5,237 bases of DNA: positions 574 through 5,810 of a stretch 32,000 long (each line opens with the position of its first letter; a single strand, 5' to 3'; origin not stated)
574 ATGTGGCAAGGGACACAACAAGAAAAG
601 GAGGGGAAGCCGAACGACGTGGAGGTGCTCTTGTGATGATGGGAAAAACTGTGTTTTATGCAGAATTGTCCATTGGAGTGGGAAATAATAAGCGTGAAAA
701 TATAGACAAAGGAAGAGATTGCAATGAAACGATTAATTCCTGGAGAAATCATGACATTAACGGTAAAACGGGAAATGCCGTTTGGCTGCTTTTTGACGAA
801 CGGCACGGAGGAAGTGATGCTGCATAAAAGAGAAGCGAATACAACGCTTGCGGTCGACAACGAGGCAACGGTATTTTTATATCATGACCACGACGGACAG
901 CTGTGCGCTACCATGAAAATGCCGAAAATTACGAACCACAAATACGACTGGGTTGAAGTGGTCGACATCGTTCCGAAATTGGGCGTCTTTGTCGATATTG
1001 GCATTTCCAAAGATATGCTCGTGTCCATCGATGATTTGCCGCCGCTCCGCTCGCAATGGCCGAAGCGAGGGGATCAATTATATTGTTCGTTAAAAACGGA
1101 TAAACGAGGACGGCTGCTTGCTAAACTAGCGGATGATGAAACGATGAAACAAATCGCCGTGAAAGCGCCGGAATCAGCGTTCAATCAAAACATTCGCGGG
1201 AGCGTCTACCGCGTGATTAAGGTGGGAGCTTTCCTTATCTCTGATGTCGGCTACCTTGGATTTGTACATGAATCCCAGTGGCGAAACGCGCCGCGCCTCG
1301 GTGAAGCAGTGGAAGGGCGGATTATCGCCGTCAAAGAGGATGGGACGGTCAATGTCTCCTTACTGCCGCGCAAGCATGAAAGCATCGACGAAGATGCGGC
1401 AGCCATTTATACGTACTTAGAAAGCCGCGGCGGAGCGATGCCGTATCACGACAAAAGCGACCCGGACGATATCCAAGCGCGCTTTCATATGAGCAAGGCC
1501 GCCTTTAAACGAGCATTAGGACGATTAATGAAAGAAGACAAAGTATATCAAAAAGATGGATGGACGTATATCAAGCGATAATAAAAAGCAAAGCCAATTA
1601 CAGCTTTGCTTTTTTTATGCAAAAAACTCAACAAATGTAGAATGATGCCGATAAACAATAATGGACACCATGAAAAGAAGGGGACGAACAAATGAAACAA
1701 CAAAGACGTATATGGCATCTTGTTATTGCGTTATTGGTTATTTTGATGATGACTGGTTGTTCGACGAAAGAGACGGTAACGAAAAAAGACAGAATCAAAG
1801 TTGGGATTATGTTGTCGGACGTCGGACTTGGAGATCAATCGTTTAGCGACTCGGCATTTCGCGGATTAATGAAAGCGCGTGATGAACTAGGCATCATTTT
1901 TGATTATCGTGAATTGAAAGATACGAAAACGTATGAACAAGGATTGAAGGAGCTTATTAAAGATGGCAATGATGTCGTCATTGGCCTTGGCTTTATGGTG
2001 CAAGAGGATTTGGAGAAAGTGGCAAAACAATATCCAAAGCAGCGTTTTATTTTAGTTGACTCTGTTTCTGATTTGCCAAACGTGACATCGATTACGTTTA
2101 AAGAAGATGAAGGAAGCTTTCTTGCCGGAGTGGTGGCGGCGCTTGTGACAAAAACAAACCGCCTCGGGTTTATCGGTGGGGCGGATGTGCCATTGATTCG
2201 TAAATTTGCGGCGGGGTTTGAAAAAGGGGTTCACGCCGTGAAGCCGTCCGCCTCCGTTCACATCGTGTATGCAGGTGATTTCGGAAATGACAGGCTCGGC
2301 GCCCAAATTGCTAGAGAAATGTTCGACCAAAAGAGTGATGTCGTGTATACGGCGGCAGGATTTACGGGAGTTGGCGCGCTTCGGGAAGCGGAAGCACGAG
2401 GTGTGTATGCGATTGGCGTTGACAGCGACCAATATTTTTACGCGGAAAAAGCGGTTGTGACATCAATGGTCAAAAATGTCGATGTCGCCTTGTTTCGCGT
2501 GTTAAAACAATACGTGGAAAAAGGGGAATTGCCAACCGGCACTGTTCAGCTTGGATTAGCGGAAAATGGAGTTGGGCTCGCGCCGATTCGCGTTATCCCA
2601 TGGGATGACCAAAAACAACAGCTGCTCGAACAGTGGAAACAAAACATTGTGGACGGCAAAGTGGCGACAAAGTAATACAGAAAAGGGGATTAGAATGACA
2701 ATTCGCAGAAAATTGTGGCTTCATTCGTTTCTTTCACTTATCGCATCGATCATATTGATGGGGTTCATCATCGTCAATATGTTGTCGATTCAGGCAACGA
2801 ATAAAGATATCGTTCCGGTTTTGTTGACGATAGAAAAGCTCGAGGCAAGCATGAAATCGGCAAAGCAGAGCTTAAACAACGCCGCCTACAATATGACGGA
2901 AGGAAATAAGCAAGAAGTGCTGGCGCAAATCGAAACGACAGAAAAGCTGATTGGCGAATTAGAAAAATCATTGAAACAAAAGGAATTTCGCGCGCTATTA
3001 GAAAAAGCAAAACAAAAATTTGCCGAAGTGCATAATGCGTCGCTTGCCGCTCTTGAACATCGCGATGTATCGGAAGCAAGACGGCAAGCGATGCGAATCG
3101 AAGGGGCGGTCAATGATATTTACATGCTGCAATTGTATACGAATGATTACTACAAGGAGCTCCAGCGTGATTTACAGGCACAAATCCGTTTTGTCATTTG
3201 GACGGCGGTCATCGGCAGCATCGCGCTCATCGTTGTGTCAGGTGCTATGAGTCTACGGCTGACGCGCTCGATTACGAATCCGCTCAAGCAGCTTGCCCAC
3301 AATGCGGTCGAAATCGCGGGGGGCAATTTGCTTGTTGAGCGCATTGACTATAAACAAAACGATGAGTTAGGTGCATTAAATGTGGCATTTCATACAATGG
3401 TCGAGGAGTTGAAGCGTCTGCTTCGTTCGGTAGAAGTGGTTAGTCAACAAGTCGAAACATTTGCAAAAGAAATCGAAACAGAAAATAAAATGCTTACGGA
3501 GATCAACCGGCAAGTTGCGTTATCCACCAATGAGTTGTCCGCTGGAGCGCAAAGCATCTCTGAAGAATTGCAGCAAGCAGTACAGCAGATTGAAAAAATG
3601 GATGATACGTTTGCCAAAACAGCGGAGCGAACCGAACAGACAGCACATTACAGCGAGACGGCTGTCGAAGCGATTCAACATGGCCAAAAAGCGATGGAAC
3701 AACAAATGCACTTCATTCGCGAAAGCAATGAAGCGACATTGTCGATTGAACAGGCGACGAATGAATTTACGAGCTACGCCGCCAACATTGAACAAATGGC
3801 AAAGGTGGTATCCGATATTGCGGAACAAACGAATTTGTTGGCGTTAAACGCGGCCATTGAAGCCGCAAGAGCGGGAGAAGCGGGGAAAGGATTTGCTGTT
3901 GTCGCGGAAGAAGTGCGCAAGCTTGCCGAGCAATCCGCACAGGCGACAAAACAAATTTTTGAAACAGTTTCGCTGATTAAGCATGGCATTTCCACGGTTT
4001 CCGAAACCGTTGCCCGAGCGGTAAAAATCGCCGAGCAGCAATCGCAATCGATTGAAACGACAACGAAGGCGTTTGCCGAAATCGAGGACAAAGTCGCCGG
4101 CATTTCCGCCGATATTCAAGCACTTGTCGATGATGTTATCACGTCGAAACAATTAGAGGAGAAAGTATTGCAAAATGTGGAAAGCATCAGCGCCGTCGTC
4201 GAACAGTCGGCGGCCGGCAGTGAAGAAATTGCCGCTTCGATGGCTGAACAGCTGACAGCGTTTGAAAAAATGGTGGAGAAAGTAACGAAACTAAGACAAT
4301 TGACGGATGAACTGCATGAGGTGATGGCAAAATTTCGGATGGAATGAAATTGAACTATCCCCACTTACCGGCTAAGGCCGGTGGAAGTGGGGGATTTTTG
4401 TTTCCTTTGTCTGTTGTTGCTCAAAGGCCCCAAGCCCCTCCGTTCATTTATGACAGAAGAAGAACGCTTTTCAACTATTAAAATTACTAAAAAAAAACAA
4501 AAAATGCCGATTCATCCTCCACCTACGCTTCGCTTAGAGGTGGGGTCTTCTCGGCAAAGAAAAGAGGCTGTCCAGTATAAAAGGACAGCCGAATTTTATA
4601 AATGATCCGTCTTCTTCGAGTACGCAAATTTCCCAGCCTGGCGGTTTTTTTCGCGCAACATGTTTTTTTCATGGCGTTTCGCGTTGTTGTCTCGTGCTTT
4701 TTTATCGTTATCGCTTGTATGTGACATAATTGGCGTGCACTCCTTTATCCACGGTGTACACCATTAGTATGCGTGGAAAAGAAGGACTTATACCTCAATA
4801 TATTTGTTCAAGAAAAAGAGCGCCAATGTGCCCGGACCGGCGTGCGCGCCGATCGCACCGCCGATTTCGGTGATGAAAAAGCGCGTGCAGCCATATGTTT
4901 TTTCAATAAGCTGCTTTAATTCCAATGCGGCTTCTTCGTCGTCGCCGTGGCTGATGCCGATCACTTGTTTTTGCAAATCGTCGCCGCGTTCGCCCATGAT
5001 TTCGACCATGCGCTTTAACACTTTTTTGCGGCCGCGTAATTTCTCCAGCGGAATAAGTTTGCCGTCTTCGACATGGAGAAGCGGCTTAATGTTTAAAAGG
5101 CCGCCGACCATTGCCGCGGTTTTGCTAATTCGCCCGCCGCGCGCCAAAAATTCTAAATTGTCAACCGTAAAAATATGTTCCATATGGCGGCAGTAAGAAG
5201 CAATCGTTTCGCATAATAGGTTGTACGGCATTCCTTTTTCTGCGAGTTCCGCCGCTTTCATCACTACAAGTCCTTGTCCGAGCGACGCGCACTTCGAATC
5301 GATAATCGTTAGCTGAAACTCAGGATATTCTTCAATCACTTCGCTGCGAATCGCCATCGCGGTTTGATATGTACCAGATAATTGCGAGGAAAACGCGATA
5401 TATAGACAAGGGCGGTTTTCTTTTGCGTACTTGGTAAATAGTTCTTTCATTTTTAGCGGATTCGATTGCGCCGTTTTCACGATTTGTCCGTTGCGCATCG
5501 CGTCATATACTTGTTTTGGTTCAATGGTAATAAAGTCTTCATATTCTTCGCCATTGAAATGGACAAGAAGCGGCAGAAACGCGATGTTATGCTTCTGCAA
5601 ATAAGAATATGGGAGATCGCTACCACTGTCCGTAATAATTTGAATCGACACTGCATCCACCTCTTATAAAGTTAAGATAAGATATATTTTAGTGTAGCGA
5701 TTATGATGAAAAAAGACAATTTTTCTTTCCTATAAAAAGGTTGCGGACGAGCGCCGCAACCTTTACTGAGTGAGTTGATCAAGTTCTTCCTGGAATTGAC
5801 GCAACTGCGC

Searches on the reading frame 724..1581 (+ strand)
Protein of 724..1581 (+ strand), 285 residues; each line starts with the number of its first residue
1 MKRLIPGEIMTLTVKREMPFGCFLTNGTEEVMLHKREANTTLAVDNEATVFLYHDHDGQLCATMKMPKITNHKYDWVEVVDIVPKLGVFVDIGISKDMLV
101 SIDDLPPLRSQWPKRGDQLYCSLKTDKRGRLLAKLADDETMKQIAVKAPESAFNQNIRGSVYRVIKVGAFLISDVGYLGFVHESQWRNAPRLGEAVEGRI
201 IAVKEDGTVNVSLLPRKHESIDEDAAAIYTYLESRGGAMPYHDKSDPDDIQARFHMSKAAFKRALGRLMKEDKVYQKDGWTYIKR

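Call 6: search_protein_families(library=pfam, proteins=[window:724-1581:+])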
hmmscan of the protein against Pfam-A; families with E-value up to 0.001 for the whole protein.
window:724-1581:+ (285 aa): 5 families
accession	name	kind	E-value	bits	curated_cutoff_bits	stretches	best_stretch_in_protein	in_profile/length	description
PF21191.3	CvfB_1st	-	6.4e-26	90.5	27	1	74-134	1-62/62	CvfB first S1-like domain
PF17783.7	CvfB_WH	-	4.2e-23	81.3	22.9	1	227-282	2-57/58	CvfB-like winged helix domain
PF21543.3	CvfB_2nd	-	2.9e-22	78.8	27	1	141-215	1-76/76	Virulence regulatory factor CvfB, second domain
PF13509.12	S1_2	-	6.2e-20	71.5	21.8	1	7-65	2-61/61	S1 domain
PF00575.29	S1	-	0.0009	20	22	0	78-107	11-39/74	S1 RNA binding domain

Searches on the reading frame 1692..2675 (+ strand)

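Call 6: search_protein_families(library=pfam, proteins=[window:1692-2675:+])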
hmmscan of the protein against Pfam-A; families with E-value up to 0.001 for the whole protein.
window:1692-2675:+ (327 aa): 1 family
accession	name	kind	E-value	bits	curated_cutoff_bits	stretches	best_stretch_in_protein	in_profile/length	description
PF02608.20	Bmp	-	1.1e-67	228.6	24.1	1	38-318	4-291/301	ABC transporter substrate-binding protein PnrA-like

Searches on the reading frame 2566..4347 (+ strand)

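Call 6: search_protein_families(library=pfam, proteins=[window:2566-4347:+])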
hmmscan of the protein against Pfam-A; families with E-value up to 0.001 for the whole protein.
window:2566-4347:+ (593 aa): 2 families
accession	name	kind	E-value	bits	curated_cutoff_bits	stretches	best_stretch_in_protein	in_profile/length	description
PF00015.26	MCPsignal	-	4.5e-36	124.7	34.6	1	362-544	3-171/172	Methyl-accepting chemotaxis protein (MCP) signalling domain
PF00672.30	HAMP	-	4.1e-10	40.3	25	1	232-283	2-52/53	HAMP domain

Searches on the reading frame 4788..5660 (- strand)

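Call 7: search_protein_families(library=pfam, proteins=[window:4788-5660:-])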
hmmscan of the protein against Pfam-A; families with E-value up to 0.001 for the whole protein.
window:4788-5660:- (290 aa): 1 family
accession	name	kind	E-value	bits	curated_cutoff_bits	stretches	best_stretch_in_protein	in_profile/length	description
PF02645.21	DegV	-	4.8e-84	282.4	27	1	5-285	1-279/280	Uncharacterised protein, DegV family COG1307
